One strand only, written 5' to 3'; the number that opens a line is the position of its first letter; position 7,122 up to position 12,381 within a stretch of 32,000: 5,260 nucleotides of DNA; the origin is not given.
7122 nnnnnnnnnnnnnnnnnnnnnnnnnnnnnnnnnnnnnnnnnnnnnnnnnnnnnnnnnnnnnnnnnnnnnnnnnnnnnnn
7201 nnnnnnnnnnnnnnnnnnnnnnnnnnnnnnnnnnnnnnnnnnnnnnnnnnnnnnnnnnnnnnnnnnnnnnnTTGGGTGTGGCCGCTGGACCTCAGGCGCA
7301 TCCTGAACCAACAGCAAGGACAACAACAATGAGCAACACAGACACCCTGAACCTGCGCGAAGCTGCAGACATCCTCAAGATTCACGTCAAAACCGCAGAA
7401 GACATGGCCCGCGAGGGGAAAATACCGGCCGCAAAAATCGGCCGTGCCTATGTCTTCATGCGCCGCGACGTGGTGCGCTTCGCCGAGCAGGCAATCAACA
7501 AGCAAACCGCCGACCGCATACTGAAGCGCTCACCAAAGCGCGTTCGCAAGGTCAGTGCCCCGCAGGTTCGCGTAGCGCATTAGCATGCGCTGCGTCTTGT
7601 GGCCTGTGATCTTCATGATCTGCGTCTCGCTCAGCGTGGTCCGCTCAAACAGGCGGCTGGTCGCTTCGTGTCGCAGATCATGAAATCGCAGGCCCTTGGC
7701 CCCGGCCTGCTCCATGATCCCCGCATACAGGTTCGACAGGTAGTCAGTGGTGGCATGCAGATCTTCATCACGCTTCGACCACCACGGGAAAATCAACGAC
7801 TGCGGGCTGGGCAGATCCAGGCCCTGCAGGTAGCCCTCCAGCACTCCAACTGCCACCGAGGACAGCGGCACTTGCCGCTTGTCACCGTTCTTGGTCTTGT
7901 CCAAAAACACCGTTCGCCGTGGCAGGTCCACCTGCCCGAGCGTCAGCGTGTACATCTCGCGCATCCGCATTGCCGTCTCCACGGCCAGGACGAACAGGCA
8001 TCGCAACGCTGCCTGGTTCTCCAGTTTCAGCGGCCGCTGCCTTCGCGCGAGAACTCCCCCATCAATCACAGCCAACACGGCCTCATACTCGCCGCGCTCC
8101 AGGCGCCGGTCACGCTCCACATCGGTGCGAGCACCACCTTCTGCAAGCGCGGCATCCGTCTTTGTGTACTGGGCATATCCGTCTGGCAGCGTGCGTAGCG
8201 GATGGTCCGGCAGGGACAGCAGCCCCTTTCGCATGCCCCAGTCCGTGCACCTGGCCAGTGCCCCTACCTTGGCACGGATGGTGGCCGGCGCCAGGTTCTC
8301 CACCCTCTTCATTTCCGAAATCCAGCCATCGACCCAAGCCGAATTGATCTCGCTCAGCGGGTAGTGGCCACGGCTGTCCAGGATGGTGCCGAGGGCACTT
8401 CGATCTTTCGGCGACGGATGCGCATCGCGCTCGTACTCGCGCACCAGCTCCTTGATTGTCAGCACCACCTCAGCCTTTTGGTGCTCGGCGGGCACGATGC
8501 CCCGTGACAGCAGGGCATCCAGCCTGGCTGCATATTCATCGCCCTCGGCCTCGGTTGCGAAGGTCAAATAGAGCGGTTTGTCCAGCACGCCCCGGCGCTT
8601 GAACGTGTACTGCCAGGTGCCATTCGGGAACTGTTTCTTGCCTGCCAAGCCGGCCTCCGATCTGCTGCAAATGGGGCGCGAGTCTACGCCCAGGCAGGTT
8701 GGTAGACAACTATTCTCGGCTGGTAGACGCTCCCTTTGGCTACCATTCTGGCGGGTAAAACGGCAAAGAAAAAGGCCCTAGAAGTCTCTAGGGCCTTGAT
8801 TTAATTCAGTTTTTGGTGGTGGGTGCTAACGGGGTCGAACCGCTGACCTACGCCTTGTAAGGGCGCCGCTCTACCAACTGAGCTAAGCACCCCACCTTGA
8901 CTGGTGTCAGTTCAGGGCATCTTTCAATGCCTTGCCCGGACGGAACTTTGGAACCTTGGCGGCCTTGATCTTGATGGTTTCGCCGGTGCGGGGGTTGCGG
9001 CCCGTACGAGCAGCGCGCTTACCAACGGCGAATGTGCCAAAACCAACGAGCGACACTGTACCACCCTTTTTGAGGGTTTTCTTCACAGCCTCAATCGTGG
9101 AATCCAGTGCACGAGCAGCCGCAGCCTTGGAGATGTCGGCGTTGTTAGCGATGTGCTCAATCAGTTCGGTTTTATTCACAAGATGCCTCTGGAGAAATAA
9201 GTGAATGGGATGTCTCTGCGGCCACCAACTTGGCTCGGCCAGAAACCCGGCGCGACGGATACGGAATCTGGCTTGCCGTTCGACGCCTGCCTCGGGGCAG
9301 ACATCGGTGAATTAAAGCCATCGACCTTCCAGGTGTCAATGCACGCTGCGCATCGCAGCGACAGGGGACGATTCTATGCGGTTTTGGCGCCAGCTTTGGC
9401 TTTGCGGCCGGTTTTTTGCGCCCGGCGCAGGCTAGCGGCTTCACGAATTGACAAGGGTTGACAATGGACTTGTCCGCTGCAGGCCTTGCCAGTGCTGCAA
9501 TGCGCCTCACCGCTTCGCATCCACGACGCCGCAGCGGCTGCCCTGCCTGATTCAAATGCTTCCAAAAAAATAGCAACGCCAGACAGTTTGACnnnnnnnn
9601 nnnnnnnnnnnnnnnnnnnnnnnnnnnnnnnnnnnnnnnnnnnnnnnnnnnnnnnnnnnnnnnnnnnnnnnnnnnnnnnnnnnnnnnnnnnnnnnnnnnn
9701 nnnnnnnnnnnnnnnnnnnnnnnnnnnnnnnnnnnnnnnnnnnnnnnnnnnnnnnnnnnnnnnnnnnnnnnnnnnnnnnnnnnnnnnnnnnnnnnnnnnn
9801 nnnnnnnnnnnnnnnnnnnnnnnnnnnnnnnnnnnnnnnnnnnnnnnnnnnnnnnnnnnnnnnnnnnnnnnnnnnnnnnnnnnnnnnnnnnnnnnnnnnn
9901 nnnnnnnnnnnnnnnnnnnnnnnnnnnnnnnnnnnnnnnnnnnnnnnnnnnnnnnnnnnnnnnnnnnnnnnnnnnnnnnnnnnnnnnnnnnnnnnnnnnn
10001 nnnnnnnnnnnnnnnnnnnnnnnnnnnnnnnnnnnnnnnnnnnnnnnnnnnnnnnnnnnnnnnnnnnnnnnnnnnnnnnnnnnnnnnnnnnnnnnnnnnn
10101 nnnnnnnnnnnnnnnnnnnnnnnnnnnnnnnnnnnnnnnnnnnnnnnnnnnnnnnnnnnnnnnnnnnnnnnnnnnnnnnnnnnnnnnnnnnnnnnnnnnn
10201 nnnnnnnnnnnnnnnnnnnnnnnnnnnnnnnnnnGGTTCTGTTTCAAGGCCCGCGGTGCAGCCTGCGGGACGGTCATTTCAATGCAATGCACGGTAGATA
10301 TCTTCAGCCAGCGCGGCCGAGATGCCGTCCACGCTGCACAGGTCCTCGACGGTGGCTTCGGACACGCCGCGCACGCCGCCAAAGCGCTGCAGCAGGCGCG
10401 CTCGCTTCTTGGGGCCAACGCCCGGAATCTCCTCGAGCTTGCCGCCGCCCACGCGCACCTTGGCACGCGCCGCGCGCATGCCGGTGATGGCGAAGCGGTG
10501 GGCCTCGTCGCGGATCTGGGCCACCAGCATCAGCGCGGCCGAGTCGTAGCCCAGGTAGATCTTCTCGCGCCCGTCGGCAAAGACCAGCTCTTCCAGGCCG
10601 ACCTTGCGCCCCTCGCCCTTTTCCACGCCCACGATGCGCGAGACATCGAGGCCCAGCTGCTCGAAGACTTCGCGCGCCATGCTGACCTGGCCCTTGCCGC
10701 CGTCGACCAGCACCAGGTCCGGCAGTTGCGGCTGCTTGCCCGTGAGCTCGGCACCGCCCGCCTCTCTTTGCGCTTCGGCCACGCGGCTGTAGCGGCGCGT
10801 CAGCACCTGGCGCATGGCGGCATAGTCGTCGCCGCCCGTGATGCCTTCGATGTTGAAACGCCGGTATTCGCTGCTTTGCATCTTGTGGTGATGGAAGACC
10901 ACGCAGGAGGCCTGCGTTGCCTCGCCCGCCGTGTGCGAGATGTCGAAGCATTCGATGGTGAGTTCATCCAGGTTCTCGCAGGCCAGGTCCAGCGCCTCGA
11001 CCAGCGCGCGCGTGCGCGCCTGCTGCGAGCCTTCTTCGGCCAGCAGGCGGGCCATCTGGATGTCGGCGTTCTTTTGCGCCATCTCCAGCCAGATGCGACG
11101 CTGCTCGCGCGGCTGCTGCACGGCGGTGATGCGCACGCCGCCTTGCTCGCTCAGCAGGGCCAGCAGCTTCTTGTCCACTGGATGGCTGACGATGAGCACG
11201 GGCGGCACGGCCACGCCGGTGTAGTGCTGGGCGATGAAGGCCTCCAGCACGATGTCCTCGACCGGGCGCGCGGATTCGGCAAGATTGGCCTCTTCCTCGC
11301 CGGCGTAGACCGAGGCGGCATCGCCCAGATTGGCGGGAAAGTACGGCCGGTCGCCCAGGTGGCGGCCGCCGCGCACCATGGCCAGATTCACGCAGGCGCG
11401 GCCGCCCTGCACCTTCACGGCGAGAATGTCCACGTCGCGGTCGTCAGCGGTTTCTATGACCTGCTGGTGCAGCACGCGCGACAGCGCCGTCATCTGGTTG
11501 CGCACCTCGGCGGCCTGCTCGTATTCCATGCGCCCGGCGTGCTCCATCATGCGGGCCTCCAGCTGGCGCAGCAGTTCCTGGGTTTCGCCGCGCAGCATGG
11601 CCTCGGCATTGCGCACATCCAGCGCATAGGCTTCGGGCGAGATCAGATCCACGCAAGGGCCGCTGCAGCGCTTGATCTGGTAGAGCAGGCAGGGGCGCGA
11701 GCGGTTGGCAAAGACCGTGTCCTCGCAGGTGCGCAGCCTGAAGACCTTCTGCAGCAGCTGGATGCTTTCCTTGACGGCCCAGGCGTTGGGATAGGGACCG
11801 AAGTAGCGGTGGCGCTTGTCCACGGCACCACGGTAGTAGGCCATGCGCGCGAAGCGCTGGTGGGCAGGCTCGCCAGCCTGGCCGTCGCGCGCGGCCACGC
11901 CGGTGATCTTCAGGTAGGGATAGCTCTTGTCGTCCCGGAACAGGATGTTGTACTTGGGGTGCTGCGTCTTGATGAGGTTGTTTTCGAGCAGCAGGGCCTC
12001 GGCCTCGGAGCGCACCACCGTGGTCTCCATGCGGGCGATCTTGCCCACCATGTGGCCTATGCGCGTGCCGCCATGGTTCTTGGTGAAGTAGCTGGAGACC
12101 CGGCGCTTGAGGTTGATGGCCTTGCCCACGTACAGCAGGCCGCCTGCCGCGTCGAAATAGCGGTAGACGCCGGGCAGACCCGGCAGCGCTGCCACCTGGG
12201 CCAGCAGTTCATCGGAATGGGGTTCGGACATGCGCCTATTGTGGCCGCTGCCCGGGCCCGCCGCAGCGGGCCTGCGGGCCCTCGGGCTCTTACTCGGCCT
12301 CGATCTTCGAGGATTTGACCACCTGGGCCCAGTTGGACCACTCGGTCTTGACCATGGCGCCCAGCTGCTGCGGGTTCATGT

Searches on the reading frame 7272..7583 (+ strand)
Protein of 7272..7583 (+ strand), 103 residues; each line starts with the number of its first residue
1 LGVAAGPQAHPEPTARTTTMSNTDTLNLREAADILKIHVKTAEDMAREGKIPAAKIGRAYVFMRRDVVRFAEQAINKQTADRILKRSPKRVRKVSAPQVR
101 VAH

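Call 3: search_protein_families(library=pfam, proteins=[window:7272-7583:+], max_evalue=0.01)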
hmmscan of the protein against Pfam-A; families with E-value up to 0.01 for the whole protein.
window:7272-7583:+ (103 aa): 1 family
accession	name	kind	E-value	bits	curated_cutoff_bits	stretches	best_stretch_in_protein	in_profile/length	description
PF12728.13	HTH_17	-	1.5e-13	51.2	27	1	26-73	2-49/51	Helix-turn-helix domain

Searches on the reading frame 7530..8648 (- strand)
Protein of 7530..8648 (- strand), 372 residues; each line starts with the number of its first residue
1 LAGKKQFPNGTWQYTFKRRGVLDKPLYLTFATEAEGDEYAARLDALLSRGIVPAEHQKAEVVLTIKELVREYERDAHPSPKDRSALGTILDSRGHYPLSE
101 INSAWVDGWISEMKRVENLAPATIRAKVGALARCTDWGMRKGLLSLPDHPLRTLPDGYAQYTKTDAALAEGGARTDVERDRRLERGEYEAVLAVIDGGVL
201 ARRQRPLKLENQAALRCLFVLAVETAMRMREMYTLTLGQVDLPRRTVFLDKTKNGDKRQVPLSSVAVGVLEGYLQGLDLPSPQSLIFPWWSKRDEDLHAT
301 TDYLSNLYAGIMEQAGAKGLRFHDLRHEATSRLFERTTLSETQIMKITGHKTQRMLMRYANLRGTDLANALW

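Call 3: search_protein_families(library=pfam, proteins=[window:7530-8648:-], max_evalue=0.01)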
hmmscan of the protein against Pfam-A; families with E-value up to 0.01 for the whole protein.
window:7530-8648:- (372 aa): 1 family
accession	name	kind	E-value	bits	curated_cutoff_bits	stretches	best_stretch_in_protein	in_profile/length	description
PF00589.27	Phage_integrase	-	6.1e-21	75.4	27.1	1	211-362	20-168/172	Phage integrase family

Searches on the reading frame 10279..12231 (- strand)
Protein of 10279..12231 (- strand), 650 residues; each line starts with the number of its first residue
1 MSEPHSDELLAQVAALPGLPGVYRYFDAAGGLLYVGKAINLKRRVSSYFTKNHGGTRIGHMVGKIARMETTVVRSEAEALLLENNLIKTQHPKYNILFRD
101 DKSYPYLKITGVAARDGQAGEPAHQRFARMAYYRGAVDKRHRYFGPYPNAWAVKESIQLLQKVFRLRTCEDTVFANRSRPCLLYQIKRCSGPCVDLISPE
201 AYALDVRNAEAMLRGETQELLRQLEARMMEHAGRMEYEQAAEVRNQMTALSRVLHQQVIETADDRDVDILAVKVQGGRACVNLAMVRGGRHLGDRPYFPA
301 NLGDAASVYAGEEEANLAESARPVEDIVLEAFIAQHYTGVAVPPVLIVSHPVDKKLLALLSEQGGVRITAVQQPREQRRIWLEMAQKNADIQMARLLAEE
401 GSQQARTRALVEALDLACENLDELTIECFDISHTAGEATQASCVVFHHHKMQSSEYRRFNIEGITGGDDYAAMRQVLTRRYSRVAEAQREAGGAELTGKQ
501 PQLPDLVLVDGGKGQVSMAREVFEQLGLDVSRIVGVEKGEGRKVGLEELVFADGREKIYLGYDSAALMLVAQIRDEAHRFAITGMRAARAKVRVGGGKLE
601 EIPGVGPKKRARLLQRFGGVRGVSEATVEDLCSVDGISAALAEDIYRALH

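Call 87: search_protein_families(library=pfam, proteins=[window:10279-12231:-], max_evalue=0.00001)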
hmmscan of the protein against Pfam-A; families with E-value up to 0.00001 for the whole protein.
window:10279-12231:- (650 aa): 5 families
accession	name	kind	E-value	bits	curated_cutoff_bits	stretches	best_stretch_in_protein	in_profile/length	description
PF08459.17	UvrC_RNaseH_dom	-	2.3e-49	167.7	22.3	1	425-582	12-159/159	UvrC RNAse H endonuclease domain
PF22920.2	UvrC_RNaseH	-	4.8e-27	94.6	24.3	1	266-395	1-115/116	UvrC Ribonuclease H-like domain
PF01541.30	GIY-YIG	-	5.4e-11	43.1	22.6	1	21-95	3-78/78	GIY-YIG catalytic domain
PF14520.12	HHH_5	-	1.7e-08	35.3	27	1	599-649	4-55/57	Helix-hairpin-helix domain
PF00633.29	HHH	-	8.5e-08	32.1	24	0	621-646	3-28/30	Helix-hairpin-helix motif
